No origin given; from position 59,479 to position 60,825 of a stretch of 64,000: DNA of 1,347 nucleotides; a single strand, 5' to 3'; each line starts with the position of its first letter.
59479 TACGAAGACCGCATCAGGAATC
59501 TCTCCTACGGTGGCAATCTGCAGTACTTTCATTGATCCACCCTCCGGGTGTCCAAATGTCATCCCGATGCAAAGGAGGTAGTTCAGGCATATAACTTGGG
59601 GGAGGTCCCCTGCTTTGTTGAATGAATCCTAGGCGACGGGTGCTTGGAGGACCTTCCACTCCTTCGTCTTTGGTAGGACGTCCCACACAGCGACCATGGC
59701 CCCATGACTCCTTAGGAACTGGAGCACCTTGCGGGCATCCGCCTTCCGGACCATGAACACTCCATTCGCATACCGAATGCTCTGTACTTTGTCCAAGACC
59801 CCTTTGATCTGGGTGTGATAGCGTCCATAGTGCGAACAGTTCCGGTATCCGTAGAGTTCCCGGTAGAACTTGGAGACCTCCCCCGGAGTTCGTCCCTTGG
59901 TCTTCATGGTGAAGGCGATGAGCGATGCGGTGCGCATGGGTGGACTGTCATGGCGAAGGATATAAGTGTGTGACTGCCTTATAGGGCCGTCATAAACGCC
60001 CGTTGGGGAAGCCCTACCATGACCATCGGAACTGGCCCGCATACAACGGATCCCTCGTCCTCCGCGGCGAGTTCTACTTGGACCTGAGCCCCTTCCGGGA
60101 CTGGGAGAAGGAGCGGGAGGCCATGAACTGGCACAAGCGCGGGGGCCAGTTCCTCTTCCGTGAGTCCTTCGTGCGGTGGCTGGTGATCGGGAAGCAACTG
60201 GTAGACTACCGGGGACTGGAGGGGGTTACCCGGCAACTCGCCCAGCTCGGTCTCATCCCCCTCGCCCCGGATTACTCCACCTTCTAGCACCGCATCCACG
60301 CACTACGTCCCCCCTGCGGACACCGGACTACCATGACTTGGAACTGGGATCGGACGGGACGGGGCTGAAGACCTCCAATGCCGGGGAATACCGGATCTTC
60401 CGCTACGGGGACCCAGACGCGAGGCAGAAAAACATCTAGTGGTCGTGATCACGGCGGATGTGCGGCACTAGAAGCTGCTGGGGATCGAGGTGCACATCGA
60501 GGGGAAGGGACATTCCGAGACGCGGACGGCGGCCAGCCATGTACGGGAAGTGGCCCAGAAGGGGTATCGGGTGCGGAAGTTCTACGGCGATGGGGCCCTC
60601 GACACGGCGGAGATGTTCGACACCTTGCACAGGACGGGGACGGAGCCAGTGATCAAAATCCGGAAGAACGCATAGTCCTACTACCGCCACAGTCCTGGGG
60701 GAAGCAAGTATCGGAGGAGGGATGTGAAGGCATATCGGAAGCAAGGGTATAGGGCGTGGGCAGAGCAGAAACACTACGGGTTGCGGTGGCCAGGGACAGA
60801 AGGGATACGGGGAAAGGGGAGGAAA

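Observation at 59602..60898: IS903-like 'transporter' element carrying a passenger gene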

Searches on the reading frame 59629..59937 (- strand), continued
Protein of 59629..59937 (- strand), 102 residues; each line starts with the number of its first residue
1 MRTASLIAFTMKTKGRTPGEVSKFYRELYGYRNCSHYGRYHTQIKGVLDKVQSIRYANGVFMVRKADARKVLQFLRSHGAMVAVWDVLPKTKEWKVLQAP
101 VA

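Call 49: get_annotated_region(hit=H26, flank=250)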
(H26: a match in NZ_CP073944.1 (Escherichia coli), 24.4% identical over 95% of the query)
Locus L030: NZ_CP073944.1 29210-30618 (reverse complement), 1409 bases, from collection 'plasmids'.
description: Escherichia coli strain MB52 plasmid pYLMB52a, complete sequence
organism: Escherichia coli (NCBI taxid 562)
taxonomy: Bacteria; Pseudomonadota; Gammaproteobacteria; Enterobacterales; Enterobacteriaceae; Escherichia; Escherichia coli
host: -; source: Poultry,pure culture,Cloacal sample; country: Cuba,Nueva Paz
typing (MOB-suite, as given by PLSDB): mobilizable; replicon IncR
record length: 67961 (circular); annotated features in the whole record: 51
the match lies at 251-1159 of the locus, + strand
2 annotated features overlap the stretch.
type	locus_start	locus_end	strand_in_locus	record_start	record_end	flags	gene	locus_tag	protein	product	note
CDS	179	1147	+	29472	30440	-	-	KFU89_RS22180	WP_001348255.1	IS5-like element IS903 family transposase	-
CDS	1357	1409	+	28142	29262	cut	-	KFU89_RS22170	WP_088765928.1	IS3 family transposase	-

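Call 51: fold_search(model_id=the predicted structure, library=viral)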
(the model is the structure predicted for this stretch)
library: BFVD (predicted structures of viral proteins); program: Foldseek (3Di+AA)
matches with E <= 10: 753; with E <= 0.001: 0
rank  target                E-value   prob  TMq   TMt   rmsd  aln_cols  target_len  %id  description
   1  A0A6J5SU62            3.5e-02  0.41  0.27  0.24   8.2       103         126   14  Uncharacterized protein [uncultured Caudovirales phage]
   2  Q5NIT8                4.0e-02  0.66  0.33  0.18  13.2       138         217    8  RNA-dependent RNA polymerase (Fragment) [Grapevine leafroll-associated virus 3]
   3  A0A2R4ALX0            4.0e-02  0.35  0.29  0.32   9.0       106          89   12  LysR family transcriptional regulator [Aeromonas phage AhSzw-1]
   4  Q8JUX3                4.2e-02  0.69  0.37  0.25  14.1       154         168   13  (no name in the UniProt tables at hand)
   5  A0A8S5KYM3            4.5e-02  0.57  0.35  0.27  12.0       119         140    8  Uncharacterized protein [ssRNA phage Gephyllon.3_17]
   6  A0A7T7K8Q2            4.8e-02  0.77  0.39  0.19  12.6       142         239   10  (no name in the UniProt tables at hand)
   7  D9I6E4                5.1e-02  0.44  0.34  0.22  11.0       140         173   12  Uncharacterized protein [Acinetobacter phage 133]
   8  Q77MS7                5.8e-02  0.30  0.27  0.15  14.5       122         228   10  Nuclear phosphoprotein UL3 homolog [Gallid herpesvirus 2 (strain Chicken/Md5/ATCC VR-987)]
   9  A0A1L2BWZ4            7.1e-02  0.80  0.43  0.45   8.0       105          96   13  Uncharacterized protein [Nodularia phage vB_NpeS-2AV2]
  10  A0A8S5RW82            7.1e-02  0.63  0.37  0.24   9.5       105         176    8  Uncharacterized protein [Siphoviridae sp. ctHip2]
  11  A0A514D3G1            7.1e-02  0.57  0.39  0.17  12.5       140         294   11  RNA-directed RNA polymerase (Fragment) [Riboviria sp.]
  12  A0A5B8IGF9            7.6e-02  0.51  0.34  0.35   8.7        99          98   10  C-terminal regulatory domain of Threonine dehydratase [Mimiviridae sp. ChoanoV1]
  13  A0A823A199            7.6e-02  0.33  0.31  0.31   9.3       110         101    8  (no name in the UniProt tables at hand)
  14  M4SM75                8.1e-02  0.35  0.31  0.32  10.9       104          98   16  Uncharacterized protein [Vibrio phage VBP47]
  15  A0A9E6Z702            8.6e-02  0.54  0.36  0.33  12.1       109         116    8  (no name in the UniProt tables at hand)
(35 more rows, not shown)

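Call 52: find_homologous_proteins(query=A1, max_evalue=0.001)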
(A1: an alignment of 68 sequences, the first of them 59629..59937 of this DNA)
Query A1 (68 sequences) (102 aa, profile of the alignment): 110 proteins with E <= 0.001 among 1468 candidates.
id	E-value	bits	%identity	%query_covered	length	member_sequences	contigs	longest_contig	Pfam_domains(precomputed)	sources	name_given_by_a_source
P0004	4.8e-34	134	79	100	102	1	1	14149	-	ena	-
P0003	9.2e-34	133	81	100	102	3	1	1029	-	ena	-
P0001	4.2e-33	131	100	100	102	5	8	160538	-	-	-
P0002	2.0e-32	129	85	99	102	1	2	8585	-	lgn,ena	-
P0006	7.0e-32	127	52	100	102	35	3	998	-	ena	-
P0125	6.4e-31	124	50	94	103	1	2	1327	-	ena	-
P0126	2.0e-29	119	45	95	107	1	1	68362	-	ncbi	ncbi:MAG: hypothetical protein ACP5NO_03890 [Thermoplasmata archaeon]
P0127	4.8e-29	118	45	94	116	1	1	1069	-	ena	-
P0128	9.6e-29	117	43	97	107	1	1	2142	-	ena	-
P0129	9.9e-29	117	36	74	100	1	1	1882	-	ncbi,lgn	-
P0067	2.6e-28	115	27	94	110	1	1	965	-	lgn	-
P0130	3.0e-28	115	45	94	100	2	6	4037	-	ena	-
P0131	3.4e-28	115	43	97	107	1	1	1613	-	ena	-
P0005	9.3e-28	114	69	88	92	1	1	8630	-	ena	-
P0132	1.2e-27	113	26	97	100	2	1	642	-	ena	-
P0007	2.5e-27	112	47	96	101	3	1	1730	-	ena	-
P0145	1.4e-25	107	24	85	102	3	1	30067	-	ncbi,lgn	-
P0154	1.0e-24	104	26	88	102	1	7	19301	-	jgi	-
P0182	1.2e-17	81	26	96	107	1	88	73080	-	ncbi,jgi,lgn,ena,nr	ncbi:MAG: hypothetical protein COY38_04145 [Candidatus Aenigmarchaeota archaeon CG_4_10_14_0_8_um_fi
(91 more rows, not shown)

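Call 53: find_encoding_contigs(protein=P0182, flank=3000, max_places=4)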
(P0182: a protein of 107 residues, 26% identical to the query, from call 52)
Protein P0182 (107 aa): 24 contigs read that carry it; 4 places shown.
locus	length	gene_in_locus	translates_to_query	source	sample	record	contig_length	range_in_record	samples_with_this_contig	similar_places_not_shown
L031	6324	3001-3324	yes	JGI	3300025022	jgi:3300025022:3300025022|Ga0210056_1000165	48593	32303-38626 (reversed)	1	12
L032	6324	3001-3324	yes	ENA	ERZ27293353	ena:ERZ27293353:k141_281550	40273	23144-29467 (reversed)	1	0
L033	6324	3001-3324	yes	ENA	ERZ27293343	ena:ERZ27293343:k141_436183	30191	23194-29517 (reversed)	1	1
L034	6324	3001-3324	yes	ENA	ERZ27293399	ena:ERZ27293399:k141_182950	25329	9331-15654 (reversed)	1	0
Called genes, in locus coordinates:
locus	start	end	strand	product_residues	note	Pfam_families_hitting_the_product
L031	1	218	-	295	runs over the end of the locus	-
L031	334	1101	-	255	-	PF00142:Fer4_NifH (faint), PF01656:CbiA, PF06564:CBP_BcsQ, PF10609:ParA, PF13614:AAA_31, PF10609:ParA (weak)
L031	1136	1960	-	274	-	PF00483:NTP_transferase, PF12804:NTP_transf_3 (weak)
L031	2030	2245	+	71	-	-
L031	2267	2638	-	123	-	-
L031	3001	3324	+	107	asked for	-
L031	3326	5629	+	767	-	PF02359:CDC48_N, PF02933:CDC48_2 (weak), PF05496:RuvB_N, PF13191:AAA_16 (weak), PF00004:AAA, PF17862:AAA_lid_3, PF00004:AAA, PF17862:AAA_lid_3, +26 more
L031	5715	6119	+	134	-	PF01938:TRAM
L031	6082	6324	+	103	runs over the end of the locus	PF21473:OB_Ssb-like, PF01336:tRNA_anti-codon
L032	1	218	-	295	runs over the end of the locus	-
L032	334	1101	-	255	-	PF00142:Fer4_NifH (faint), PF01656:CbiA, PF06564:CBP_BcsQ, PF10609:ParA, PF13614:AAA_31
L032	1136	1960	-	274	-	PF00483:NTP_transferase, PF12804:NTP_transf_3 (weak)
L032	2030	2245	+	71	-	-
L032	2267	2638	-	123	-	-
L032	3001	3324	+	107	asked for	-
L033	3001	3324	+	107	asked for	-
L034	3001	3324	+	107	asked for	-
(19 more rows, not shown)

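Call 54: find_encoding_contigs(protein=P0154, flank=3000, max_places=5)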
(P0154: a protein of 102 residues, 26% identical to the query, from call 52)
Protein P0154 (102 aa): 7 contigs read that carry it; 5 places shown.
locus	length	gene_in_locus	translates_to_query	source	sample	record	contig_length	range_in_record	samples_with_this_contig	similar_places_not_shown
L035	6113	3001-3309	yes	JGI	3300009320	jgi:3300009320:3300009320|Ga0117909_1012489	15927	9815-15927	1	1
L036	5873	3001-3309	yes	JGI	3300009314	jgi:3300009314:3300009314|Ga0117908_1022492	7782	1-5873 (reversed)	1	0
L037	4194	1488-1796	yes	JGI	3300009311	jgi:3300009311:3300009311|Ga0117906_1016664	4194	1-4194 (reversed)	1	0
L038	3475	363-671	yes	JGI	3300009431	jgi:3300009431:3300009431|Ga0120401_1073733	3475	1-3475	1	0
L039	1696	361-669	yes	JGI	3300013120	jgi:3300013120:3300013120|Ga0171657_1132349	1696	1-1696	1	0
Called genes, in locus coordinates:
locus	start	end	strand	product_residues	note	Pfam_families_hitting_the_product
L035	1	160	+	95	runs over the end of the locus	PF25213:HVO_A0261_N (weak)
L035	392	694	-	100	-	-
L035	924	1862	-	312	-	PF13545:HTH_Crp_2 (faint), PF01381:HTH_3 (weak), PF13412:HTH_24 (weak)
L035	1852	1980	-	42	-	-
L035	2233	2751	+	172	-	-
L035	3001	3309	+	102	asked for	-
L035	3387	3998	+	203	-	PF01047:MarR (weak), PF12802:MarR_2 (weak), PF01982:CTP-dep_RFKase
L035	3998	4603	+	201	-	PF12822:ECF_trnsprt (weak)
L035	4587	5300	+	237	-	PF00005:ABC_tran, PF13304:AAA_21 (weak)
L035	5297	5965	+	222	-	PF02361:CbiQ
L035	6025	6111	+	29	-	?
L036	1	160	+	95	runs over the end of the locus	PF25213:HVO_A0261_N (weak)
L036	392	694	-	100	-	-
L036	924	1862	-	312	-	PF13545:HTH_Crp_2 (faint), PF01381:HTH_3 (weak), PF13412:HTH_24 (weak)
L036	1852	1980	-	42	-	-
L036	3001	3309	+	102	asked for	-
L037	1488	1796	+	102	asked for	-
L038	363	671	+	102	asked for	-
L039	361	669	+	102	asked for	-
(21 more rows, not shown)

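Call 55: find_encoding_contigs(protein=P0145, flank=3000, max_places=3)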
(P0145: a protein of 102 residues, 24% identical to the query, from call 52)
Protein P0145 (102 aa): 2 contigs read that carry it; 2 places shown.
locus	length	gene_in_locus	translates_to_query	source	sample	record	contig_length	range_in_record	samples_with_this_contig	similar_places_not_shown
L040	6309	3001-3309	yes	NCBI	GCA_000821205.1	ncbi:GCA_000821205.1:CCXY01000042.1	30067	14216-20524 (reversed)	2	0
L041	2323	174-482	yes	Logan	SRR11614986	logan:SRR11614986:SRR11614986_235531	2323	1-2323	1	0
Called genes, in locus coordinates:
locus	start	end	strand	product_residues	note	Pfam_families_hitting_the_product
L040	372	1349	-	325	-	PF12760:Zn_ribbon_IS1595, PF12762:DDE_Tnp_IS1595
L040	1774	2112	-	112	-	-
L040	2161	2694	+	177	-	PF13565:HTH_32 (weak)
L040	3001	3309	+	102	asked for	-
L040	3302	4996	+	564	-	PF03050:DDE_Tnp_IS66 (weak)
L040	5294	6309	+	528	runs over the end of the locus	-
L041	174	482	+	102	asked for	-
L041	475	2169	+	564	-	PF03050:DDE_Tnp_IS66 (weak)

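Call 57: search_protein_families(library=ncbifam, proteins=[L040:3302-4996:+, L040:2161-2694:+, L040:3001-3309:+], max_evalue=0.01)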
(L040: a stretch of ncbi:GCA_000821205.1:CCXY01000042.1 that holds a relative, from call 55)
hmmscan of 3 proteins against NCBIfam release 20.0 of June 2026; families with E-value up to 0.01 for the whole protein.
L040:3302-4996:+ (564 aa): 1 family
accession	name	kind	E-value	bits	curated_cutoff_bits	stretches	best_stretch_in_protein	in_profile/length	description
NF033517.1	transpos_IS66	equivalog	2e-27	96.3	180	2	364-533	206-385/387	IS66 family transposase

L040:2161-2694:+ (177 aa): 2 families
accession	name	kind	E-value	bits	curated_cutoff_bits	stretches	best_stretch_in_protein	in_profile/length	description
NF033545.0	transpos_IS630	equivalog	2.8e-08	33.6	100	1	39-122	24-112/299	IS630 family transposase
NF033577.2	transpos_IS481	equivalog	6.9e-06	25.8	224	1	18-125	6-112/284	IS481 family transposase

L040:3001-3309:+ (102 aa): 0 families

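Call 59: search_dna_similar(query=L040:3302-4996:+, collection=plasmids, mode=protein, max_rows=20, rows=spread)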
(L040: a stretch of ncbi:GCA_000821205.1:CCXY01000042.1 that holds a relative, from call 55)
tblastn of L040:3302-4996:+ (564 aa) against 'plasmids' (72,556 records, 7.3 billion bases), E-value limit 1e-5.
Records with a match: 220; places in all: 306; records where one place covers at least 80% of the query: 143.
Best place of each record, by identity: <60% 220.
By first word of the organism name: Rhizobium 103; Sinorhizobium 38; Agrobacterium 24; Mesorhizobium 12; Nostoc 6; Microvirga 5; Paracoccus 4; Phyllobacterium 4; Brucella 4; Caballeronia 3; and 14 more.
By predicted mobility (MOB-suite, as given by PLSDB): conjugative 142; non-mobilizable 70; mobilizable 8.
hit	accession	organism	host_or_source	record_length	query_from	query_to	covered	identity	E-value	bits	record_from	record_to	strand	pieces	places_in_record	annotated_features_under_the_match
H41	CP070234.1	Dolichospermum sp. DET69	freshwater metagenome,metagenomic ...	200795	2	550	97%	47.1%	2e-134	500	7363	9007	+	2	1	transposase | hypothetical protein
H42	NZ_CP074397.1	Agrobacterium salinitolerans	Cotton,tiaaue sample,root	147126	18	541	93%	29.7%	2e-64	236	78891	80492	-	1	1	transposase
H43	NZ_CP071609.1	Rhizobium binae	lentil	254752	18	548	94%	29.0%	1e-60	224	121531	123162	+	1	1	transposase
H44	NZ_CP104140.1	Rhizobium sp. WSM1274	Vicia sp.,cell culture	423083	51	548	88%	30.4%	6e-61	226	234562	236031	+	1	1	transposase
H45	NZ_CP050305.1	Rhizobium lusitanum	Oxytropis pumilio,cell culture,root ...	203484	36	549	91%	29.1%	3e-57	215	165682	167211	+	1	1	transposase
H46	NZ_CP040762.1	Paracoccus liaowanqingii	Tibetan antelope,cell culture,feces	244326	10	533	93%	28.2%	4e-59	220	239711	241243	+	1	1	transposase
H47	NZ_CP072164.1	Rhizobium sp. B21/90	Himalayan blackberry,cell culture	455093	45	533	87%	30.0%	2e-52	233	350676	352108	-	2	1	none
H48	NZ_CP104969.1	Phyllobacterium zundukense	Vicia costata,cell culture,root nodule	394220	51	545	88%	29.2%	2e-56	213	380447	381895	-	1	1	transposase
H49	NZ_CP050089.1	Rhizobium leguminosarum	Trifolium pratense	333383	49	548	89%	28.9%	1e-57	216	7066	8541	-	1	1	transposase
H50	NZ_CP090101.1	Rhizobium leguminosarum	Trifolium pratense,Cell culture,Plant ...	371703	49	548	89%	28.5%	5e-58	217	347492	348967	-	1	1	transposase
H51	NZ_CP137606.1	Brucella pseudintermedia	Zophobas morio,animal,homogenized ...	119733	45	549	90%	27.5%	2e-55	209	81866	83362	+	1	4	cell division protein ZapB | transposase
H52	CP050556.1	Rhizobium leguminosarum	Vicia sativa,cell culture,root nodule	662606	45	548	76%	31.4%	2e-20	234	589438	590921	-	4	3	hypothetical protein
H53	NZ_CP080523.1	Mesorhizobium sp. AR10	Astragalus sp.,Cell culture,root nodule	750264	36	546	80%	29.5%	3e-23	191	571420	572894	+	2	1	transposase (x2)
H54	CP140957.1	Sinorhizobium meliloti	Medicago lupulina,whole organism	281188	155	545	69%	27.1%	3e-34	173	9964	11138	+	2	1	transposase | hypothetical protein (x2)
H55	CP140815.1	Rhizobium ruizarguesonis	Trifolium pratense,whole organism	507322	255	548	52%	29.7%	2e-31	137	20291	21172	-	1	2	transposase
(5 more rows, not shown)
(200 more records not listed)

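Call 60: get_annotated_region(hit=H41, flank=1500)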
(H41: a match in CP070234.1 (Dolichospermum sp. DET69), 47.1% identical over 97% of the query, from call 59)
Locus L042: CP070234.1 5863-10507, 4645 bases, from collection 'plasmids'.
description: MAG: Dolichospermum sp. DET69 plasmid pDol_DET69_01, complete sequence
organism: Dolichospermum sp. DET69 (NCBI taxid 2529119)
taxonomy: Bacteria; Cyanobacteriota; Cyanophyceae; Nostocales; Aphanizomenonaceae; Dolichospermum; Dolichospermum sp. DET69
host: -; source: freshwater metagenome,metagenomic assembly,freshwater lake cyanobacterial bloom; sample filtered onto 1.2 um ...; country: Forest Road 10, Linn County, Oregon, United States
typing (MOB-suite, as given by PLSDB): conjugative; replicon rep_cluster_345; relaxase MOBP; mating-pair formation MPF_T
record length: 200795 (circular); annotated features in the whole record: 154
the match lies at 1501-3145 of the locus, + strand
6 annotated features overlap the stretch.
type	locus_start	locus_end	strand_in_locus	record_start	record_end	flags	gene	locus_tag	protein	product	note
CDS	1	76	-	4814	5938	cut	-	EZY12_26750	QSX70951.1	site-2 protease family protein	-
CDS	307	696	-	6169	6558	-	-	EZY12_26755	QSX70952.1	hypothetical protein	-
CDS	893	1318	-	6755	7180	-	-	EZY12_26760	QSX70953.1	hypothetical protein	-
CDS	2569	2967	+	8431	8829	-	-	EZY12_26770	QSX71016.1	transposase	-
CDS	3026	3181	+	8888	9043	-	-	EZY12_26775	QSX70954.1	hypothetical protein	-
CDS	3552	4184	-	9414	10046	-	-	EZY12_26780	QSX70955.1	primosomal protein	-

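Call 61: get_annotated_region(hit=H43, flank=1500)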
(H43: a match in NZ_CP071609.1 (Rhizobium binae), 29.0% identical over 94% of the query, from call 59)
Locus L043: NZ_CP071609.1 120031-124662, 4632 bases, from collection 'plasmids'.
description: Rhizobium binae strain BLR195 plasmid p5, complete sequence
organism: Rhizobium binae (NCBI taxid 1138190)
taxonomy: Bacteria; Pseudomonadota; Alphaproteobacteria; Hyphomicrobiales; Rhizobiaceae; Rhizobium; Rhizobium binae
host: -; source: lentil; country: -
typing (MOB-suite, as given by PLSDB): conjugative; replicon rep_cluster_141,rep_cluster_471; relaxase MOBQ; mating-pair formation MPF_T
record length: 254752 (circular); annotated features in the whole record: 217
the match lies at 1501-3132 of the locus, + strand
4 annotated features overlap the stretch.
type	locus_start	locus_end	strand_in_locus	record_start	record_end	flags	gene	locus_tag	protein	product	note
CDS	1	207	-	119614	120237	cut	-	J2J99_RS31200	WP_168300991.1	hypothetical protein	-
CDS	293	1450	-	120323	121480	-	-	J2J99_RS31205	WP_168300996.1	RHE_PE00001 family protein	-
CDS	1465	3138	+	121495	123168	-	-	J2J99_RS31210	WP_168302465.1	transposase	-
CDS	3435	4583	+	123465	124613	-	-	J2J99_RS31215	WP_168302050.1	site-specific integrase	GO:0015074 - DNA integration [Evidence IEA]; GO:0006310 - DNA recombination [Evidence IEA]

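Call 105: search_protein_families(library=ncbifam, proteins=[L030:179-1147:+, L019:1480-2379:+], max_evalue=0.001)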
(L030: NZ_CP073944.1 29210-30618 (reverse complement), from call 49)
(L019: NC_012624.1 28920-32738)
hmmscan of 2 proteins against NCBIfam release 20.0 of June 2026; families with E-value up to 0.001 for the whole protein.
L030:179-1147:+ (322 aa): 4 families
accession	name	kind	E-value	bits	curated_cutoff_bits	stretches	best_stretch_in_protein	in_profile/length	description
NF033579.1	transpos_IS5_2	equivalog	1.3e-105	353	140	1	24-311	1-289/289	IS5 family transposase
NF033551.1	transpos_IS1182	equivalog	7.6e-09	35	270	1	148-267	254-366/488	IS1182 family transposase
NF033581.1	transpos_IS5_4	equivalog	8.9e-08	31.8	140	1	162-254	155-245/285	IS5 family transposase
NF033580.1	transpos_IS5_3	equivalog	3e-07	30.2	110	1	134-241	93-207/258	IS5 family transposase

L019:1480-2379:+ (299 aa): 5 families
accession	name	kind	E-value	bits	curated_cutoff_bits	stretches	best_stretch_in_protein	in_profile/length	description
NF033579.1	transpos_IS5_2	equivalog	5.7e-50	170.4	140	1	8-280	1-285/289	IS5 family transposase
NF033581.1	transpos_IS5_4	equivalog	7.2e-07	28.8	140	1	129-262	142-263/285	IS5 family transposase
NF033551.1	transpos_IS1182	equivalog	1.3e-05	24.3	270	1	142-212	269-344/488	IS1182 family transposase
NF033520.1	transpos_IS982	equivalog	9.7e-05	22.1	130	0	142-282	115-241/243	IS982 family transposase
NF033580.1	transpos_IS5_3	equivalog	0.00045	19.8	110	0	112-235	99-210/258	IS5 family transposase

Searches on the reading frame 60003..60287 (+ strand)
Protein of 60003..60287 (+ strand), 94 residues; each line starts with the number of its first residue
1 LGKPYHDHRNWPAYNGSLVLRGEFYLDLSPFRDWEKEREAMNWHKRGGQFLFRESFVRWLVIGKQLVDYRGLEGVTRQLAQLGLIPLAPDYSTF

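Call 3: search_protein_families(library=pfam, proteins=[window:60003-60287:+], max_evalue=0.1)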
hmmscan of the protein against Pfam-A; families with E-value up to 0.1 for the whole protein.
window:60003-60287:+ (94 aa): 0 families

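Call 15: search_protein_families(library=ncbifam, proteins=[window:60003-60284:+], max_evalue=1)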
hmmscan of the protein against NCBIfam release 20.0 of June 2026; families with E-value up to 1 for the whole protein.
window:60003-60284:+ (94 aa): 1 family
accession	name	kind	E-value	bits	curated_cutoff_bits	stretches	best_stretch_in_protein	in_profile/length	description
NF033579.1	transpos_IS5_2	equivalog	1.5e-08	34.5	140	1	9-94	1-87/289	IS5 family transposase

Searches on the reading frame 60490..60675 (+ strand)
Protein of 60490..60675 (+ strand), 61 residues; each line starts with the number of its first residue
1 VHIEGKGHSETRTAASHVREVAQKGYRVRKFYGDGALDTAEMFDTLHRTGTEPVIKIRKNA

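Call 3: search_protein_families(library=pfam, proteins=[window:60490-60675:+], max_evalue=0.1)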
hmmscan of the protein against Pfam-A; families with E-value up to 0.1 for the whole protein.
window:60490-60675:+ (61 aa): 2 families
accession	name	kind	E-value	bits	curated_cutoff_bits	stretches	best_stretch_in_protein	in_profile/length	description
PF01609.27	DDE_Tnp_1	-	0.081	13.1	23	1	10-61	60-110/200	Transposase DDE domain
PF03767.20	Acid_phosphat_B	-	0.094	12.6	27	1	10-41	180-211/230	HAD superfamily, subfamily IIIB (Acid phosphatase)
